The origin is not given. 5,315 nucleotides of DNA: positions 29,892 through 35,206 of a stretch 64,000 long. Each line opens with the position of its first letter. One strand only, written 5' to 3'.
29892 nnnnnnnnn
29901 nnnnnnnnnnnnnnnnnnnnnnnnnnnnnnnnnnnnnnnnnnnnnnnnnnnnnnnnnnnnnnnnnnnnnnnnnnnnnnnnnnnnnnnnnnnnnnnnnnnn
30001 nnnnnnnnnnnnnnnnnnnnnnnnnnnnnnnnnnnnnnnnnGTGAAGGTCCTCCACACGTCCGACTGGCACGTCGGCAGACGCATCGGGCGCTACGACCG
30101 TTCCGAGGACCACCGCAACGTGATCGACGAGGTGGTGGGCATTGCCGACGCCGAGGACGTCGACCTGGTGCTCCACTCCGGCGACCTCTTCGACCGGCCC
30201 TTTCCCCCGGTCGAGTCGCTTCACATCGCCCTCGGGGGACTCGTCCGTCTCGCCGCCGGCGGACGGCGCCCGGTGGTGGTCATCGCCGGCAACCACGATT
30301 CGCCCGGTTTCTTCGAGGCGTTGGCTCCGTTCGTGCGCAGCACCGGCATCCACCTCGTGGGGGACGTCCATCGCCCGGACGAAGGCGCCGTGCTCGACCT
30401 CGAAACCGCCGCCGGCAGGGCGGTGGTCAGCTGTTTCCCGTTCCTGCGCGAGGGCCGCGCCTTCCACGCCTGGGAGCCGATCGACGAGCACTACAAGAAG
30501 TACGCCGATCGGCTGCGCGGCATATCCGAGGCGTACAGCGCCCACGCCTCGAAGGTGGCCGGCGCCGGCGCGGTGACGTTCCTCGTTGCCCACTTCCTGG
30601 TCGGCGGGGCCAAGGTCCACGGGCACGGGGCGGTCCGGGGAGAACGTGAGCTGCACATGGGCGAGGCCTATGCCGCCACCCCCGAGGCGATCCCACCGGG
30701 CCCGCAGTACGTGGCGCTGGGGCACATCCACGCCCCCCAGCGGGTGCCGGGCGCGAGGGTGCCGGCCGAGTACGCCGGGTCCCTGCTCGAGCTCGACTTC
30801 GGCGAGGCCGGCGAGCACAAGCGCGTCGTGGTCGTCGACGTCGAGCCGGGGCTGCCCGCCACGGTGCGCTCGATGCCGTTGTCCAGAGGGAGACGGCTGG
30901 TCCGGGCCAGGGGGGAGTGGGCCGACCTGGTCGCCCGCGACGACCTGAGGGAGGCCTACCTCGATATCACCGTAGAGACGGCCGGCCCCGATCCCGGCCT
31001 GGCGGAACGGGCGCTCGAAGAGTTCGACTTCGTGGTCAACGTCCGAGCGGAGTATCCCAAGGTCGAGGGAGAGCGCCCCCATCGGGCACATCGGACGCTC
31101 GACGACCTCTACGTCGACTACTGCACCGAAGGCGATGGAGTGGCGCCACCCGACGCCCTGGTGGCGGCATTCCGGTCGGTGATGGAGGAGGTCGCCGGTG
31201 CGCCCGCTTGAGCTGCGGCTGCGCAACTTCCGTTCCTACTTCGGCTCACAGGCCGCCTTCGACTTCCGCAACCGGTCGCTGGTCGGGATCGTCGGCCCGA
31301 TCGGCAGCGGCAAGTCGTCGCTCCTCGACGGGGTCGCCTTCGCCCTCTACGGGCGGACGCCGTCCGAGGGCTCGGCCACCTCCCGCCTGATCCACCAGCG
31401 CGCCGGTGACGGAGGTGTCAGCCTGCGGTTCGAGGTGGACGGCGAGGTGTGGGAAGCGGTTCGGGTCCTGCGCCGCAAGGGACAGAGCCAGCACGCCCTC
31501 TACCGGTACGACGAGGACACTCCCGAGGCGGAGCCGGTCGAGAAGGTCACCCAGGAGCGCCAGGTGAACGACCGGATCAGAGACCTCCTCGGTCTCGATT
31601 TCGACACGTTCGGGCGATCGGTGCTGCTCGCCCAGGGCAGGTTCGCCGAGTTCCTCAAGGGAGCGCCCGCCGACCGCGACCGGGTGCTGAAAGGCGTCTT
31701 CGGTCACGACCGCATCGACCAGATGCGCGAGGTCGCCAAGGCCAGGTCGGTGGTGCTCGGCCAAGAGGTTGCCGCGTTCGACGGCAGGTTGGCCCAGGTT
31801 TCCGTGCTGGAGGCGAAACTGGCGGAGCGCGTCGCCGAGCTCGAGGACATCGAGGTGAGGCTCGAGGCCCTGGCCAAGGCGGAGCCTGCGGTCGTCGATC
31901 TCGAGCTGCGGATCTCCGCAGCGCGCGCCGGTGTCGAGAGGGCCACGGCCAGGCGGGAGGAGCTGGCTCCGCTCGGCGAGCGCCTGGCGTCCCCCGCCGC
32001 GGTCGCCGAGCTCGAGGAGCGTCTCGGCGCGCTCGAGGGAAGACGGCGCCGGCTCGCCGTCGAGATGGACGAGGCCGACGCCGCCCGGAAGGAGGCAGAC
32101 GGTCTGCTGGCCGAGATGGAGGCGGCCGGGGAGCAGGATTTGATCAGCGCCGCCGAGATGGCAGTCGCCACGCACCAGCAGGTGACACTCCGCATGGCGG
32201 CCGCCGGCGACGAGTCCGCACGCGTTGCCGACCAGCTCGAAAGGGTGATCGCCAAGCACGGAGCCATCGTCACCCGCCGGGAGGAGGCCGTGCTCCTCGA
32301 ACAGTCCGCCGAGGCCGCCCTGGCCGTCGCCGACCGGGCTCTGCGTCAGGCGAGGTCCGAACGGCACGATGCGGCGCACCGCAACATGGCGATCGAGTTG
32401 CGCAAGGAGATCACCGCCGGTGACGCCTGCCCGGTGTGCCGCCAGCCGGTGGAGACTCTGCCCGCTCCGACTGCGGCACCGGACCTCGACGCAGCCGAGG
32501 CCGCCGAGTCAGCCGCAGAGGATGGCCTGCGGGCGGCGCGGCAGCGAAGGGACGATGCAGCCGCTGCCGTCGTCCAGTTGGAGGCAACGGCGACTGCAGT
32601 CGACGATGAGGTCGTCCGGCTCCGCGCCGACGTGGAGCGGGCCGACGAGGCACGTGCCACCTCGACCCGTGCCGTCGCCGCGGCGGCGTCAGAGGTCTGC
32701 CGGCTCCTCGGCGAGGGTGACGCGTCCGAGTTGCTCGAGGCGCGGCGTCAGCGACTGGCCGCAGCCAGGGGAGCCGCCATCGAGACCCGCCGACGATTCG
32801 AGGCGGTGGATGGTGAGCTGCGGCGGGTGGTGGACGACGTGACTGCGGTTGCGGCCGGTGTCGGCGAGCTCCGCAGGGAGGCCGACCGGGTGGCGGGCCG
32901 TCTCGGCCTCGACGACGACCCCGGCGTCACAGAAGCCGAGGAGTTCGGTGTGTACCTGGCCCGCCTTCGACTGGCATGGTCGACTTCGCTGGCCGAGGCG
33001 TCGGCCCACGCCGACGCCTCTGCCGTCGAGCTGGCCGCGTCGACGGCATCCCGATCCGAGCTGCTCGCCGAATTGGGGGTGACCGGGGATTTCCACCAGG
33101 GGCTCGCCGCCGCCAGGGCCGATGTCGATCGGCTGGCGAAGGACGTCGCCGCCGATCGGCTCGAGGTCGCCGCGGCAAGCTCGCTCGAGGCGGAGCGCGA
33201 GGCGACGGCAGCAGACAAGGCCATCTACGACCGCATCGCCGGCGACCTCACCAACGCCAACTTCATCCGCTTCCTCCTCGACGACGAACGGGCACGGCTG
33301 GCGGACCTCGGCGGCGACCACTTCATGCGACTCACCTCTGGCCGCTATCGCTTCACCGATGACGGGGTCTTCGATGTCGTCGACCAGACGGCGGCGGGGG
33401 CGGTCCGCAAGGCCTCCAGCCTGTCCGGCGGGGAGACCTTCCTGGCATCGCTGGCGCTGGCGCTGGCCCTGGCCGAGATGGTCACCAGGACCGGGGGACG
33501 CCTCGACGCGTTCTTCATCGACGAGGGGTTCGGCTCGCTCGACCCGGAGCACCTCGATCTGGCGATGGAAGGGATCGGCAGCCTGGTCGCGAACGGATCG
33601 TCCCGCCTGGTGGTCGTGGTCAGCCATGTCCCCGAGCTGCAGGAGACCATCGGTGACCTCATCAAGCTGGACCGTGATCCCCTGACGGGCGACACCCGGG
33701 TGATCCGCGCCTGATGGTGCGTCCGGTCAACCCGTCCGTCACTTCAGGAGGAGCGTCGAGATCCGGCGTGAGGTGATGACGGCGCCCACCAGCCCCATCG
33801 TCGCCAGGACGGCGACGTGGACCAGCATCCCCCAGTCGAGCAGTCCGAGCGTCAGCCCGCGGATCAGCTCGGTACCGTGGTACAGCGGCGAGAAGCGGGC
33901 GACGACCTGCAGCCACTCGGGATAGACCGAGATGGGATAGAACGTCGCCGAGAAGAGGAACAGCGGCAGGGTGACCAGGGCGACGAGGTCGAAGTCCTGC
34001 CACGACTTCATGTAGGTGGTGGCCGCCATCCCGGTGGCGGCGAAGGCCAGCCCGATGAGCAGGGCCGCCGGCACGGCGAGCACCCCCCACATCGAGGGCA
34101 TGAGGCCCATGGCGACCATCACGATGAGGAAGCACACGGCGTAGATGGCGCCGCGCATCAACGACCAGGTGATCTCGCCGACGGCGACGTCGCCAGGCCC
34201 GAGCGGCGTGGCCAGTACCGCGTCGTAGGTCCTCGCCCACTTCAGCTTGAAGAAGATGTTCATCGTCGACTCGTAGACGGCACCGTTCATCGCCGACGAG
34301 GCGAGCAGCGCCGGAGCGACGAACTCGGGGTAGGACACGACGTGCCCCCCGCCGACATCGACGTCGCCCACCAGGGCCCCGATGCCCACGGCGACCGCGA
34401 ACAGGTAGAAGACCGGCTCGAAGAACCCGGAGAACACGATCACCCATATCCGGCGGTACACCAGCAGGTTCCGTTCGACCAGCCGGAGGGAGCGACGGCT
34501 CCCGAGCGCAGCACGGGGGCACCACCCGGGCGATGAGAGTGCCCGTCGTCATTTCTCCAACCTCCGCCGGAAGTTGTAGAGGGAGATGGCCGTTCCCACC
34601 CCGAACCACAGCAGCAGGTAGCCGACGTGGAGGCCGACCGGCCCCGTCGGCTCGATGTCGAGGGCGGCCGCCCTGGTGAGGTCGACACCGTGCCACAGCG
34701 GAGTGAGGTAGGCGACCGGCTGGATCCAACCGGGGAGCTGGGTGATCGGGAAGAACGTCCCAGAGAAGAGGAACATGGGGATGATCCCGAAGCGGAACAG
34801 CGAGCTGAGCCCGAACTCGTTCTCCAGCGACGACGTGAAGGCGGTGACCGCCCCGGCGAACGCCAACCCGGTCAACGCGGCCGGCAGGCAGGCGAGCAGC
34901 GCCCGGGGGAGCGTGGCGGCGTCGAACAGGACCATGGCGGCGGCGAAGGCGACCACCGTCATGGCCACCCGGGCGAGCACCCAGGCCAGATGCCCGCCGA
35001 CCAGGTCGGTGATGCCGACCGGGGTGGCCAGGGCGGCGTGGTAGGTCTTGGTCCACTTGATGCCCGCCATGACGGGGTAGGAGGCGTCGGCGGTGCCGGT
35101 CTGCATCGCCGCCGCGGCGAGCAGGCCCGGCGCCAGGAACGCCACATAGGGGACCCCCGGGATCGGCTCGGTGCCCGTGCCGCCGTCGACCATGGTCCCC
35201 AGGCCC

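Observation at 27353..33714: Archaeal-type NurA-HerA-Mre11-Rad50 DNA-end resection operon in an actinobacterium, with a deviant HerA P-loop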

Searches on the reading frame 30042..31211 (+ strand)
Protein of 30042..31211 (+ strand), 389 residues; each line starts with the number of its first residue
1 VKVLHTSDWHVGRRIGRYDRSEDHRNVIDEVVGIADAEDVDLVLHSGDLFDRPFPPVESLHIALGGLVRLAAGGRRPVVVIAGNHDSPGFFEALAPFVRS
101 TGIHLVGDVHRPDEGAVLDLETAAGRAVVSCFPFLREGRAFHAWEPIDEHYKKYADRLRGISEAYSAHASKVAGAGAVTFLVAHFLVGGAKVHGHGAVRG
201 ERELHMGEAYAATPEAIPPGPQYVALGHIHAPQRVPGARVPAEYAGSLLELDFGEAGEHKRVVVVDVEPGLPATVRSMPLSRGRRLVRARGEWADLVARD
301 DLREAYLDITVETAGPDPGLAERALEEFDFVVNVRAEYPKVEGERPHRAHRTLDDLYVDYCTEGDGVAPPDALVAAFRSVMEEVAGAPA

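Call 7: search_protein_families(library=pfam, proteins=[window:30042-31211:+], max_evalue=0.1)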
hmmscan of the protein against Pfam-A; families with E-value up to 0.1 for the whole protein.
window:30042-31211:+ (389 aa): 3 families
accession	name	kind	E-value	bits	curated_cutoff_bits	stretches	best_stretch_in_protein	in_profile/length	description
PF00149.33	Metallophos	-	1.7e-13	51.9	21.5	1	1-232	1-191/191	Calcineurin-like phosphoesterase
PF12850.12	Metallophos_2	-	3.3e-08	34.1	27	1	1-251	1-138/154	Calcineurin-like phosphoesterase superfamily domain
PF12320.13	SbcD_C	-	0.002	18.9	24.4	1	284-341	3-61/94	Type 5 capsule protein repressor C-terminal domain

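Call 8: search_protein_families(library=ncbifam, proteins=[window:30042-31211:+], max_evalue=0.1)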
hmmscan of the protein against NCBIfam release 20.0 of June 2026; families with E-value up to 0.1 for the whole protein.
window:30042-31211:+ (389 aa): 8 families
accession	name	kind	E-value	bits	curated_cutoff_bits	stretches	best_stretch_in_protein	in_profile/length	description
NF041754.1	sbcd_Bac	equivalog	2.3e-45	155.5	750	1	1-291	1-283/390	exonuclease subunit SbcD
TIGR00619.1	sbcd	subfamily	3.3e-43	148.3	77.65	1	1-260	1-251/252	exonuclease subunit SbcD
NF008206.2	PRK10966.1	equivalog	1.2e-33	116.8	450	1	1-297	1-296/380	exonuclease subunit SbcD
NF041753.2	sbcd_Staph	equivalog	2e-19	69.7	480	1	1-298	1-278/375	exonuclease subunit SbcD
NF041031.1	Mre11_Sulfo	equivalog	8.7e-16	58.1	500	1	3-92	2-91/374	DNA double-strand break repair protein Mre11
NF041029.1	Mre11_Pyroc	equivalog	8.2e-11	41.4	600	2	1-86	1-86/438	DNA double-strand break repair protein Mre11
NF041030.1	Mre11_Halo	equivalog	6.6e-10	38.7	550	1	2-87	3-88/361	DNA double-strand break repair protein Mre11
TIGR00583.1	mre11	equivalog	1.1e-07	31.2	434.6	1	2-77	5-79/405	DNA repair protein (mre11)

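Call 11: search_protein_families(library=padloc, proteins=[window:30042-31211:+], max_evalue=1)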
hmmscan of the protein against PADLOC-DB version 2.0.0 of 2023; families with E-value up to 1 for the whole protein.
window:30042-31211:+ (389 aa): 2 families
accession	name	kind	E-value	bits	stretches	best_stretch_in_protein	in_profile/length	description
PDLC05051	PDC-S60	-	0.0045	13.1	1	1-53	1-52/1027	-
PDLC04908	PDC-S10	-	0.065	10.5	1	37-87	27-72/223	-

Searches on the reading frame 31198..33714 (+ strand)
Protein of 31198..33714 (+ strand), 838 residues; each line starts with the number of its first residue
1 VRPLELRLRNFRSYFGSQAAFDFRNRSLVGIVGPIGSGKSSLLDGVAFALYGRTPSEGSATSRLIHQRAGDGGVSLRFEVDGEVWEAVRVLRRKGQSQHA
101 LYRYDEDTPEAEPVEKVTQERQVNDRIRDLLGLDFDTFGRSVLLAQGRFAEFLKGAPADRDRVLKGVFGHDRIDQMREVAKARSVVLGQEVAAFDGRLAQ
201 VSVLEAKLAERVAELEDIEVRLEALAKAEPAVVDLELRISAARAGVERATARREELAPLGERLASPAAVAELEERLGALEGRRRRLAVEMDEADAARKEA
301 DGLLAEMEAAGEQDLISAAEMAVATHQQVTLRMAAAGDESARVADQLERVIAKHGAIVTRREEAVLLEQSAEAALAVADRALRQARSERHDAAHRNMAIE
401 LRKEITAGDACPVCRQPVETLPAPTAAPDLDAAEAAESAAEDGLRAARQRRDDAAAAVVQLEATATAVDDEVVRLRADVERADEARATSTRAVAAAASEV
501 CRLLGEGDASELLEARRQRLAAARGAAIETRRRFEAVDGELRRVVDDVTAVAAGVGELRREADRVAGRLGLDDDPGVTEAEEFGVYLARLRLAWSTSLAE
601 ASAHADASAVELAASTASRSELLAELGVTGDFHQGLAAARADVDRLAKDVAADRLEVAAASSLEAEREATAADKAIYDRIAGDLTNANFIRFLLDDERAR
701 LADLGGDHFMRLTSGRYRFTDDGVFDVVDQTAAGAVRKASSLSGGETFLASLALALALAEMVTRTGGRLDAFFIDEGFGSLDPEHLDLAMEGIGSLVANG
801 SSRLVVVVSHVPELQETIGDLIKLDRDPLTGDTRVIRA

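Call 7: search_protein_families(library=pfam, proteins=[window:31198-33714:+], max_evalue=0.1)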
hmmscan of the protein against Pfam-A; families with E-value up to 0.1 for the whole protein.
window:31198-33714:+ (838 aa): 6 families
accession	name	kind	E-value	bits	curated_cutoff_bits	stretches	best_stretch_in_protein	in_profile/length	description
PF13476.12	AAA_23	-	1.3e-18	68.9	27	1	5-197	1-155/201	AAA domain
PF02463.25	SMC_N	-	2.9e-16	60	40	1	5-797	4-187/220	RecF/RecN/SMC N terminal domain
PF13558.12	SbcC_Walker_B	-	8e-09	36.1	27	1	728-791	15-86/90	SbcC/RAD50-like, Walker B motif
PF13555.12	AAA_29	-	1.3e-05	25.2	27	1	6-54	4-50/61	P-loop containing region of AAA domain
PF13514.12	AAA_27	-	0.0012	18.9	22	1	1-157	1-152/206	AAA domain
PF00005.33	ABC_tran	-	0.0015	19.6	25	1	19-45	4-30/137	ABC transporter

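Call 8: search_protein_families(library=ncbifam, proteins=[window:31198-33714:+], max_evalue=0.1)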
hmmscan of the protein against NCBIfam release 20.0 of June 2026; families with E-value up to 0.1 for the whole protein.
window:31198-33714:+ (838 aa): 24 families
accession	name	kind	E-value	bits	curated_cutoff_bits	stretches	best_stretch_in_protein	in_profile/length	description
TIGR00618.1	sbcc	subfamily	4.3e-62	210.3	478.5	2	1-218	1-228/1043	exonuclease subunit SbcC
NF041752.4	sbcc_Bac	equivalog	1.3e-40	139.2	1420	3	1-172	1-177/1130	exonuclease subunit SbcC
NF041751.2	sbcc_Staph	equivalog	2.1e-39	135.3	920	2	726-819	898-990/1007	exonuclease subunit SbcC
NF007600.2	PRK10246.1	equivalog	3e-36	124.9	750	2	719-824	927-1029/1047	exonuclease subunit SbcC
NF053563.1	Rkd4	equivalog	9.6e-22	76.9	860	1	5-383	5-367/747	arcadin-4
NF002572.0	PRK02224.1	equivalog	1.5e-20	73.1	1087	1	1-180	1-171/888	DNA double-strand break repair ATPase Rad50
NF041035.1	Rad50_Halo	equivalog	4.5e-19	68.3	1000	1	1-183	1-175/883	DNA double-strand break repair ATPase Rad50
NF002244.0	PRK01156.1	equivalog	3.1e-18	65.3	847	1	6-248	6-229/895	DNA double-strand break repair ATPase Rad50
NF003034.1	PRK03918.1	equivalog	8.7e-18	63.7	700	1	5-368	5-351/878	DNA double-strand break repair ATPase Rad50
NF041034.1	Rad50_Sulf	equivalog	3.1e-16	58.4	1000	1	5-308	5-277/872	DNA double-strand break repair ATPase Rad50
NF045487.1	ASRP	equivalog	7.6e-11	41.3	300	1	183-558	101-448/593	archaea-specific SMC-related protein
TIGR00611.2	recf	equivalog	3.3e-10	39.6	172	1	5-97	3-91/339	DNA replication/repair protein RecF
TIGR02168.1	SMC_prok_B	equivalog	7.8e-08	30.5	567.35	2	6-49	5-46/1181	chromosome segregation protein SMC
NF010068.0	PRK13548.1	equivalog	1.5e-07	30.8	261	2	735-810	131-201/261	heme ABC transporter ATP-binding protein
TIGR02169.1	SMC_prok_A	equivalog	2.2e-07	29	729.4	1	5-103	4-112/1165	chromosome segregation protein SMC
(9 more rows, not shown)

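Call 11: search_protein_families(library=padloc, proteins=[window:31198-33714:+], max_evalue=1)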
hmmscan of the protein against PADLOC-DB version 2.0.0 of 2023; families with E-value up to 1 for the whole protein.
window:31198-33714:+ (838 aa): 43 families (the best 25 are shown)
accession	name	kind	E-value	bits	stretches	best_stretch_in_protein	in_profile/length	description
PDLC04135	mad3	-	1.9e-22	78.3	1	5-820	4-332/374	mads_3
PDLC03859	LmuB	-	6.2e-18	63.3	1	7-775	9-546/611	-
PDLC02747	PbeC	-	4.6e-08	30.4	2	281-541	211-472/632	PbeC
PDLC03863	LmuB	-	6.4e-08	29.7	2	282-523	200-440/610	-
PDLC02714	PbeC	-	6.3e-07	26.6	1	2-90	2-100/651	PbeC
PDLC04140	mad8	-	7.9e-07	26.9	1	20-90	21-70/314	mads_8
PDLC03862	LmuB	-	4.7e-06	23.2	1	273-493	196-419/643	-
PDLC00311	PtuA1|PtuA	-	7.9e-06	23.1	1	3-69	3-66/455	AAA ATPase domain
PDLC02730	PbeC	-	1.5e-05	22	1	1-66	1-68/651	PbeC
PDLC02741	PbeC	-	1.6e-05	21.6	1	6-54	6-56/644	PbeC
PDLC02753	PbeC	-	1.6e-05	21.5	1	1-69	1-72/648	PbeC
PDLC02756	PbeC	-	1.9e-05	21.9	1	5-55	5-60/643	PbeC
PDLC03865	LmuB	-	3.1e-05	20.3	1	8-50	8-55/1007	-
PDLC00278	PtuA1|PtuA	-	3.2e-05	21.4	1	5-51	5-48/436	AAA ATPase domain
PDLC00277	PtuA1|PtuA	-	4.4e-05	20.9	1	4-52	4-49/423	AAA ATPase domain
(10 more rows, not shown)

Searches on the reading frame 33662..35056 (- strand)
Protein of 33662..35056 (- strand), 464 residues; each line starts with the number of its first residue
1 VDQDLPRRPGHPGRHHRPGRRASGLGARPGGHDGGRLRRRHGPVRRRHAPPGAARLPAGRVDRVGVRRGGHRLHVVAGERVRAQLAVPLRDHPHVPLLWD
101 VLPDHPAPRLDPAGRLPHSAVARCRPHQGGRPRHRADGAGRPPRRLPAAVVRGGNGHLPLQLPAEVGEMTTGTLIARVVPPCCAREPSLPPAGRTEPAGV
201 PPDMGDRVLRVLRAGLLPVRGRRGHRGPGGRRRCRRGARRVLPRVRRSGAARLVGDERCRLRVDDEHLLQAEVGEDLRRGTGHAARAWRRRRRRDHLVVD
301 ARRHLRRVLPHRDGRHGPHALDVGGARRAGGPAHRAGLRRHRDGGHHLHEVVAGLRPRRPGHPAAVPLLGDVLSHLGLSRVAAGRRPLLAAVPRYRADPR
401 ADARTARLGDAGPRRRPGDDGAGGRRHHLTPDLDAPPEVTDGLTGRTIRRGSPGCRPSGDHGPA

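Call 21: search_protein_families(library=pfam, proteins=[window:33662-35056:-], max_evalue=0.001)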
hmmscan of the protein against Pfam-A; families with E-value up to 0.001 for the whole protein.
window:33662-35056:- (464 aa): 0 families
